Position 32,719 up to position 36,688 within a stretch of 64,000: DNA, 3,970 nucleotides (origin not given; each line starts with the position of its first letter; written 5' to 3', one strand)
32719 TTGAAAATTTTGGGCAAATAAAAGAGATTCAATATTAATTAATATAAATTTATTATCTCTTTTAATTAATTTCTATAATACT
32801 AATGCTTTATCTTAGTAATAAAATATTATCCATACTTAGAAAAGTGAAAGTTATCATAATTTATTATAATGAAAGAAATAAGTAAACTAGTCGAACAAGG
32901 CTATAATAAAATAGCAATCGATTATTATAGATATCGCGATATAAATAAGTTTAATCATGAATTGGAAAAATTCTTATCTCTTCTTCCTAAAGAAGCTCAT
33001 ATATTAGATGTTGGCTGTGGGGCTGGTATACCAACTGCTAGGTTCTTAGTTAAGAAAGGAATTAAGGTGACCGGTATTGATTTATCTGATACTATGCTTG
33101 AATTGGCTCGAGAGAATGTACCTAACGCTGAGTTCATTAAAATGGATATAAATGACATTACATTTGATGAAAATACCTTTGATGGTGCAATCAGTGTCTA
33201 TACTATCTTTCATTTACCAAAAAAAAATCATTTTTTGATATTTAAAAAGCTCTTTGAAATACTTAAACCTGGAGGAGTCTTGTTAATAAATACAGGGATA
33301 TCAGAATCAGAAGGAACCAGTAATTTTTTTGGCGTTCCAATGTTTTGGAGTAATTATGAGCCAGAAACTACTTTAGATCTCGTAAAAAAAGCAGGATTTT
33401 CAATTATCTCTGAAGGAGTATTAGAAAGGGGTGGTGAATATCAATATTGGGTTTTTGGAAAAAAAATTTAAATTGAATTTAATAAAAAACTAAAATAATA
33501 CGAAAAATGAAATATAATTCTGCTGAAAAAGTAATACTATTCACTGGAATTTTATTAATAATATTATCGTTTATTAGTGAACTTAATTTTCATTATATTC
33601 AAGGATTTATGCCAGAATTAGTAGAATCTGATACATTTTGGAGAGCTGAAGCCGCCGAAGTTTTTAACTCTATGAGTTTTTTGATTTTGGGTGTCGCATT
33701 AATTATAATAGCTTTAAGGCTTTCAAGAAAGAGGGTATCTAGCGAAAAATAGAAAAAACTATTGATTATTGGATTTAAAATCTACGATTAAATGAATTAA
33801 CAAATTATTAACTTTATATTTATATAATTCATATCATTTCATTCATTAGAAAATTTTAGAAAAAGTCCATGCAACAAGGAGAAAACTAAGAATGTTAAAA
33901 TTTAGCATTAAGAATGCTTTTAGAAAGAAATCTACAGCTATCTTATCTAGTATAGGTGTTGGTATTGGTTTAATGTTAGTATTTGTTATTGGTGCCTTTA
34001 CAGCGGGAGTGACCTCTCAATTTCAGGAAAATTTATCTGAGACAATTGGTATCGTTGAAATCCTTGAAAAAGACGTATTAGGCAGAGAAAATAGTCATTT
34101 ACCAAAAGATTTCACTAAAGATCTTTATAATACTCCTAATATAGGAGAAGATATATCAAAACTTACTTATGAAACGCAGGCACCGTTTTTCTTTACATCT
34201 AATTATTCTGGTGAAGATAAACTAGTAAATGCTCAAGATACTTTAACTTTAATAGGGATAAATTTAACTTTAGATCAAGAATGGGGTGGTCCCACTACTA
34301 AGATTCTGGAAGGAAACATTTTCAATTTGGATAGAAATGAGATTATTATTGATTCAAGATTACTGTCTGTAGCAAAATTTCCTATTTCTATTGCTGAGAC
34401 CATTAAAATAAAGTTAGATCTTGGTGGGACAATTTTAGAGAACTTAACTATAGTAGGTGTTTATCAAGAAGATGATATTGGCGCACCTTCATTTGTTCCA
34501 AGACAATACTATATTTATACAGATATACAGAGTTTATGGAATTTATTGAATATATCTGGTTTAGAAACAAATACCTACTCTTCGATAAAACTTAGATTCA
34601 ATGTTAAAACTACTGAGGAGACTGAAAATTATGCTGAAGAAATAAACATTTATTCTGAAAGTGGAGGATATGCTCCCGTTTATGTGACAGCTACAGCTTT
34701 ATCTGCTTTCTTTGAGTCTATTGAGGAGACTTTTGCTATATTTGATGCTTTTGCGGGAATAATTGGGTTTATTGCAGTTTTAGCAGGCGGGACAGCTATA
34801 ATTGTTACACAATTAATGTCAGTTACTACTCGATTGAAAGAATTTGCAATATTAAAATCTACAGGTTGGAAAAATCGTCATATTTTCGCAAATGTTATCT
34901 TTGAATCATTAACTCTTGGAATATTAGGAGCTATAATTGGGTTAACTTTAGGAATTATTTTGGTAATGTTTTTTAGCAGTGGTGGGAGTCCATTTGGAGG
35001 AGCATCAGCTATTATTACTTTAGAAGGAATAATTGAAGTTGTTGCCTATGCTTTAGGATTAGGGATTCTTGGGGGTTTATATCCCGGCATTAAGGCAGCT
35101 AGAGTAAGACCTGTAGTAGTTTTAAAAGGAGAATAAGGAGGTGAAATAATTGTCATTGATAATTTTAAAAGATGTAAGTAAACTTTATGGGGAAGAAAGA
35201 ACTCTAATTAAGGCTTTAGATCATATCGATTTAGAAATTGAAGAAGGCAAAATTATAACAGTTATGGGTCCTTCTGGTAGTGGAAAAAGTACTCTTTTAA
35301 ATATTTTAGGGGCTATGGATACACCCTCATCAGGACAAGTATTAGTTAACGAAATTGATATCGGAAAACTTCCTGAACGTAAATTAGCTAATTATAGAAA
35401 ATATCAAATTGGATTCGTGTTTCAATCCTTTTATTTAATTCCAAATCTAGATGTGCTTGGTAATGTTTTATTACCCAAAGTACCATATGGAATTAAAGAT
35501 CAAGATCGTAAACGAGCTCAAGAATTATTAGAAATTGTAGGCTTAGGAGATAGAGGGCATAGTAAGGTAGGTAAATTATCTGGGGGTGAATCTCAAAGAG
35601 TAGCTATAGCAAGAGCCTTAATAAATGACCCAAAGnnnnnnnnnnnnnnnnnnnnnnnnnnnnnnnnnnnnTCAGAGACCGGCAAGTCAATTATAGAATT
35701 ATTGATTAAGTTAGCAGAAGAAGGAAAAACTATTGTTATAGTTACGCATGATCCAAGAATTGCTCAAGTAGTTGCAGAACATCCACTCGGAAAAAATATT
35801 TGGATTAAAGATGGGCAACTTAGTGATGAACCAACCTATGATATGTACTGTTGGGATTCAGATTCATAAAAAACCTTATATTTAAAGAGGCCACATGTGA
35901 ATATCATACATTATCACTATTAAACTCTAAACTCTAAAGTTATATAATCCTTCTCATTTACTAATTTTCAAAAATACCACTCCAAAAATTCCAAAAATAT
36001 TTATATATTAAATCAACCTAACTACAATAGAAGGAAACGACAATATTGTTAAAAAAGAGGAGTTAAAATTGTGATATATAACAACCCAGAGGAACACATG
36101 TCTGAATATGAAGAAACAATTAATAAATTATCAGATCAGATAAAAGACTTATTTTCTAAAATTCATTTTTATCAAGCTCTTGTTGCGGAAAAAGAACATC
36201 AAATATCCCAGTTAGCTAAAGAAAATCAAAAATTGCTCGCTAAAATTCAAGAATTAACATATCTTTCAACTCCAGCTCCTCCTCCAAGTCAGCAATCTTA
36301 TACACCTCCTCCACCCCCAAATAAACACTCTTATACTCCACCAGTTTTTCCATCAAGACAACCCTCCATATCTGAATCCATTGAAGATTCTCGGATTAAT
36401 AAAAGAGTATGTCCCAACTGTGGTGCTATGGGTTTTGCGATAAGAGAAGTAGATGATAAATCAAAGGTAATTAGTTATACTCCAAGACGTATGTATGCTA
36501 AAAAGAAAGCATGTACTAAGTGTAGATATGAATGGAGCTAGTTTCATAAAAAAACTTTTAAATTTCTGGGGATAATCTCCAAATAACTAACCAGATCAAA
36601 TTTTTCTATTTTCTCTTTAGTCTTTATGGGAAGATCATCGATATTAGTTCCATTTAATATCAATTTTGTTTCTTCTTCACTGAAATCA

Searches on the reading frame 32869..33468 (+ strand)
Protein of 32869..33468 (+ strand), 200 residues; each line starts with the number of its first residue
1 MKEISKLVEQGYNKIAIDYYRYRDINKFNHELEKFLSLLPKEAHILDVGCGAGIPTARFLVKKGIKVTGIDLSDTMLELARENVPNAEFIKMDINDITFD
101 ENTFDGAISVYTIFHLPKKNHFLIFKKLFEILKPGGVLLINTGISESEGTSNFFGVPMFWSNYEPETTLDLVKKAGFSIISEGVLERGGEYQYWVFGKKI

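Call 3: search_protein_families(library=pfam, proteins=[window:32869-33468:+], max_evalue=0.01)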
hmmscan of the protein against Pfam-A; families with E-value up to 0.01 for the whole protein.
window:32869-33468:+ (200 aa): 17 families
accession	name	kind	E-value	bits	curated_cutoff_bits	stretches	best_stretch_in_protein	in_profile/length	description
PF13649.12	Methyltransf_25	-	3.8e-22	79.2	27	1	45-136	1-97/97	Methyltransferase domain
PF08241.18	Methyltransf_11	-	5.7e-21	75.4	21.2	1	46-140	1-95/95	Methyltransferase domain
PF13489.12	Methyltransf_23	-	5.4e-16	59.2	27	1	25-181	6-163/164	Methyltransferase domain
PF13847.12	Methyltransf_31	-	2.1e-15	57.1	27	1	41-143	3-112/145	Methyltransferase domain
PF02353.26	CMAS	-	8.8e-13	48.6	27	1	26-158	49-182/273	Mycolic acid cyclopropane synthetase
PF08242.18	Methyltransf_12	-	5.8e-12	46.6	30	1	46-138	1-98/98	Methyltransferase domain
PF01209.24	Ubie_methyltran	-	9.3e-10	38.7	20.1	1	12-140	13-151/233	ubiE/COQ5 methyltransferase family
PF01135.25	PCMT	-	2.8e-06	27.7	20.3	1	34-141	67-172/210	Protein-L-isoaspartate(D-aspartate) O-methyltransferase (PCMT)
PF05891.18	Methyltransf_PK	-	7.4e-06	26.1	27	1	38-162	52-180/218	AdoMet dependent proline di-methyltransferase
PF03848.20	TehB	-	8.1e-06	25.8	20.4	1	41-147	30-139/193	Tellurite resistance protein TehB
PF01728.25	FtsJ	-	1.8e-05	25.2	24.1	1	20-138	1-135/181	FtsJ-like methyltransferase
PF05175.20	MTS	-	2.3e-05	24.5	23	1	35-138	23-136/170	Methyltransferase small domain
PF08003.17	Methyltransf_9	-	0.00015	21.3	23.8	1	32-147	107-224/315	Protein of unknown function (DUF1698)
PF06325.19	PrmA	-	0.0012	18.8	22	1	39-87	159-207/296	Ribosomal protein L11 methyltransferase (PrmA)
PF07021.18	MetW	-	0.0016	18.5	21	1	32-115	4-87/193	Methionine biosynthesis protein MetW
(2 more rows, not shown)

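Call 4: search_protein_families(library=ncbifam, proteins=[window:32869-33468:+], max_evalue=0.01)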
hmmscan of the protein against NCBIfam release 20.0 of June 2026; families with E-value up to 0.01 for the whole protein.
window:32869-33468:+ (200 aa): 68 families (the best 25 are shown)
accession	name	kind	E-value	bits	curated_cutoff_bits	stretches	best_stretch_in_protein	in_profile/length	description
NF043040.1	corrin_prot_MT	hypoth_equivalog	3e-18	66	180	1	37-141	36-148/216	corrinoid protein-associated methyltransferase CpaM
NF045667.1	MTase_DVU1556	equivalog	6.1e-17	61.8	155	1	39-179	20-162/213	DVU_1556 family methyltransferase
NF041536.1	ArsM_DUF2284_UU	exception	2.9e-15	55.6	575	1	40-145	75-185/459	arsenite methyltransferase/DUF2284 domain selenoprotein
TIGR02072.1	BioC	equivalog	4.8e-15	56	184.95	1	29-145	20-137/244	malonyl-ACP O-methyltransferase BioC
TIGR01983.1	UbiG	equivalog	5.1e-14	52.1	102.95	1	13-142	26-153/228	bifunctional 2-polyprenyl-6-hydroxyphenol methylase/3-demethylubiquinol 3-O-methyltransferase UbiG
NF007610.0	PRK10258.1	equivalog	1.1e-13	51.1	342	1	13-147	14-145/251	malonyl-ACP O-methyltransferase BioC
TIGR02021.1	BchM-ChlM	equivalog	1.1e-13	51.1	158.9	1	33-129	42-144/218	magnesium protoporphyrin IX methyltransferase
NF040703.1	cyclopro_CfaB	exception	3e-13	49.3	650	1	24-146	144-268/393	C17 cyclopropane fatty acid synthase CfaB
NF041537.1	ArsM_AhpD_UU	exception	1.3e-12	47.2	510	1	42-146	77-186/345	arsenite methyltransferase/AhpD domain selenoprotein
NF008823.0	PRK11873.1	subfamily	2.6e-12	46.8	263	1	43-141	79-182/272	arsenite methyltransferase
TIGR01934.1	MenG_MenH_UbiE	subfamily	2.7e-12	46.5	158.35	1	41-140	39-141/223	ubiquinone/menaquinone biosynthesis methyltransferase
NF001244.0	PRK00216.1-5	equivalog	2.7e-12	46.5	216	1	41-140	48-153/236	bifunctional demethylmenaquinone methyltransferase/2-methoxy-6-polyprenyl-1,4-benzoquinol methylase UbiE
NF002463.0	PRK01683.1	equivalog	3.5e-12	46.5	297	1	41-141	31-129/258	trans-aconitate 2-methyltransferase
NF008686.0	PRK11705.1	equivalog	3.5e-11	42.8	400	1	39-143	165-268/383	cyclopropane fatty acyl phospholipid synthase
NF047649.1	MTase_UXPK_star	exception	1.9e-10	40.2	460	1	39-141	76-182/283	methyltransferase/UXPK-star double selenoprotein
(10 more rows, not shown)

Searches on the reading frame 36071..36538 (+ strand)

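Call 90: search_protein_families(library=pfam, proteins=[window:36071-36538:+], max_evalue=0.01)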
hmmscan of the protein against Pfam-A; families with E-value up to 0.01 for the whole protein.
window:36071-36538:+ (156 aa): 3 families
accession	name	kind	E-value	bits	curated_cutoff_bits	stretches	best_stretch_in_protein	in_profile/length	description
PF12329.13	TMF_DNA_bd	-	0.001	19.4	35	0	35-61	4-30/74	TATA element modulatory factor 1 DNA binding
PF25014.1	NET2A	-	0.0019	18.5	33.1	1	9-62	116-172/235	NET2A-like domain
PF07558.16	Shugoshin_N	-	0.0035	17.6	30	1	44-63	8-27/45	Shugoshin N-terminal coiled-coil region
